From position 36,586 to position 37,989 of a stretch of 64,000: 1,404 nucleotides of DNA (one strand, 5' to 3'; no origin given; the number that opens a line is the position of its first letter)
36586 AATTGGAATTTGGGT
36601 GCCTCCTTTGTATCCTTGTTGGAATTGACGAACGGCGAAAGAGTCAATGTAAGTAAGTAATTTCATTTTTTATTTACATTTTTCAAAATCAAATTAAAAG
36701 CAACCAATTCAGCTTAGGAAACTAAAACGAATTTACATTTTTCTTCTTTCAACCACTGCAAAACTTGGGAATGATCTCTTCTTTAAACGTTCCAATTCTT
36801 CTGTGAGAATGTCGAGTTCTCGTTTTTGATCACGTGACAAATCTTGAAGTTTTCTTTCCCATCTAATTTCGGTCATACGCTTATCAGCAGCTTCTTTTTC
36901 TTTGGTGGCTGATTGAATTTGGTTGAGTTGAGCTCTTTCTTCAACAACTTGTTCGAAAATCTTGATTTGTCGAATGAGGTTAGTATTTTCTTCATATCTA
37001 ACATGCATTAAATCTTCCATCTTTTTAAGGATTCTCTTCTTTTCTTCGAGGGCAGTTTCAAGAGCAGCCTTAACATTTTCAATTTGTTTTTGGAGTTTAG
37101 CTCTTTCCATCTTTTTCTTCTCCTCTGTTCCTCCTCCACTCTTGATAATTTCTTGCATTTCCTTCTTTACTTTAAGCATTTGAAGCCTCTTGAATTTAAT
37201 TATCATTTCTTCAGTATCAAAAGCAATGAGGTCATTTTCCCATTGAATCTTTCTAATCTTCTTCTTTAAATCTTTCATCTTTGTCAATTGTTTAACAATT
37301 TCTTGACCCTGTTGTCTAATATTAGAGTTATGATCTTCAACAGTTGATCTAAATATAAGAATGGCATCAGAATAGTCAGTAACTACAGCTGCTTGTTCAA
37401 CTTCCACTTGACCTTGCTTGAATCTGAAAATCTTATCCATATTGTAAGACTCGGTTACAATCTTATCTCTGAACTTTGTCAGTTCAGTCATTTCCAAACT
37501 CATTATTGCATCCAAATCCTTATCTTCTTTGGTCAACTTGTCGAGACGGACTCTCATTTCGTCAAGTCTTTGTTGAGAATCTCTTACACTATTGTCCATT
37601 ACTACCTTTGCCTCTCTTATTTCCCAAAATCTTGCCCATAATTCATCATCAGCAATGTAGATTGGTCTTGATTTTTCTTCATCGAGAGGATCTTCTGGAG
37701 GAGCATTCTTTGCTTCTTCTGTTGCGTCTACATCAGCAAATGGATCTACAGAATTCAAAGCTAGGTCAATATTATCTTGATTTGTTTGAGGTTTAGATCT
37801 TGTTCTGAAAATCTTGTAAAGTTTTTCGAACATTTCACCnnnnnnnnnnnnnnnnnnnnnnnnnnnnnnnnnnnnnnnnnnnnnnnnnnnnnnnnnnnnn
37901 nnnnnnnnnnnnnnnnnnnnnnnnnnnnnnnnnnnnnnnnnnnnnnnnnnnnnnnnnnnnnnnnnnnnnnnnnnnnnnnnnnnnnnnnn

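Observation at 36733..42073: Six-exon, roughly 1700-aa WD40 + coiled-coil gene reconstructed on the minus strand; candidate CFAP43/CFAP44 orthologue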

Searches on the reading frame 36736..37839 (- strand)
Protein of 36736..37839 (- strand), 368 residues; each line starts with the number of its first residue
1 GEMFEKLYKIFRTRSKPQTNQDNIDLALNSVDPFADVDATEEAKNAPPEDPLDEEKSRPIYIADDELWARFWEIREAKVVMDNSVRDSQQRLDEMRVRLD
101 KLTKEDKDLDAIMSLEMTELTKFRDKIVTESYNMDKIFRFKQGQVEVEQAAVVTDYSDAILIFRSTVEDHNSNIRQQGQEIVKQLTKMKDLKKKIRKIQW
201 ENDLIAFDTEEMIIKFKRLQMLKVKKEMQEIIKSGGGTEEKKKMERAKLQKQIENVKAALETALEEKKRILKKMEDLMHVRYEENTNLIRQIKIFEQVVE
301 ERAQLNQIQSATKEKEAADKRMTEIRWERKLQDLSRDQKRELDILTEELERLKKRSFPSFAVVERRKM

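Call 41: find_homologous_proteins(query=window:36736-37839:-, max_evalue=0.00001)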
Query seq(368 aa) (368 aa): 35 proteins with E <= 0.00001 among 3896 candidates.
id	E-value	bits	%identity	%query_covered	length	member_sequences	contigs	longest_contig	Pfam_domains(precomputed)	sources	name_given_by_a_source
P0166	4.3e-101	357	50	100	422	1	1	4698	PF25828.1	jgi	jgi:hypothetical protein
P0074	2.1e-60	223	48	68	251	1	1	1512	PF25828.1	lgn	-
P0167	2.4e-42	163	35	95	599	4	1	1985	PF25828.1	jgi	-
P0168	2.8e-35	140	35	76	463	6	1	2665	PF25828.1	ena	-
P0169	7.2e-34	136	33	73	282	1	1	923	PF25828.1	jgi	jgi:hypothetical protein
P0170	7.3e-34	136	35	81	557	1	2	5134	PF25828.1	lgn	-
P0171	4.5e-33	133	35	80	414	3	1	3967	PF25828.1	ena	-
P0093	5.7e-33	133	34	74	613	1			PF25828.1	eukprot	eukprot:tig00020544_g10483.t1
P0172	2.6e-32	130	30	82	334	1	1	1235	PF25828.1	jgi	-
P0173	1.7e-31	128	30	90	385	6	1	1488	PF25828.1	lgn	-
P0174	5.0e-31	126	30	84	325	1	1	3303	PF25828.1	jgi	jgi:cilia- and flagella-associated protein 43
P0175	7.5e-31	126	32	74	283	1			PF25828.1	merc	-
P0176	8.9e-31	125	29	90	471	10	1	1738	PF25828.1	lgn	-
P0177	1.8e-30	124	32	89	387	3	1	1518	PF25828.1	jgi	-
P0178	3.0e-30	124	33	83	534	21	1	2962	PF25828.1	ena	-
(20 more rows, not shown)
